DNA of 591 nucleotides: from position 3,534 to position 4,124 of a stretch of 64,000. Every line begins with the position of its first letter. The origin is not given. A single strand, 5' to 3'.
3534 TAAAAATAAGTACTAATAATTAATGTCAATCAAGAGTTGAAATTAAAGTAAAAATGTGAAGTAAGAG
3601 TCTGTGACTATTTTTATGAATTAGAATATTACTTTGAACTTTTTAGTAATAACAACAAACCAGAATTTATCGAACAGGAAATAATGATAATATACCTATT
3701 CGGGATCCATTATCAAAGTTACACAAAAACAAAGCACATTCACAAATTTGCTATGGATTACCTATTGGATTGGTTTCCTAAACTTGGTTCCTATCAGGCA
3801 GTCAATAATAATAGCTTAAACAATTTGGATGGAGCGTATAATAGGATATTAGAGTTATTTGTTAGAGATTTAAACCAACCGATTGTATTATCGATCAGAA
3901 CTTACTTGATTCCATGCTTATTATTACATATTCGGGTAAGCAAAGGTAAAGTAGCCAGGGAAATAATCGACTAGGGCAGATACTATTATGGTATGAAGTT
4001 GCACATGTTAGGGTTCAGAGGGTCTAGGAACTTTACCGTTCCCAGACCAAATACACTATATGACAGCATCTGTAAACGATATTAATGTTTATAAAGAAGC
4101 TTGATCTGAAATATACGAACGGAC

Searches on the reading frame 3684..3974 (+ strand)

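Call 7: search_protein_families(library=pfam, proteins=[window:3684-3974:+], max_evalue=0.01)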
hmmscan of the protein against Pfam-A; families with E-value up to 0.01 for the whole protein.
window:3684-3974:+ (96 aa): 1 family
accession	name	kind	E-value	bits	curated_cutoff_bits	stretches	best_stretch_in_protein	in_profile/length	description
PF18491.7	SRA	-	0.0047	17.3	30.2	1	2-57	22-77/145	SET and RING associated domain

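Call 9: search_protein_families(library=ncbifam, proteins=[window:3684-3974:+], max_evalue=0.1)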
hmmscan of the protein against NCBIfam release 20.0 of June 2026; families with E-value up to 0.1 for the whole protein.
window:3684-3974:+ (96 aa): 0 families
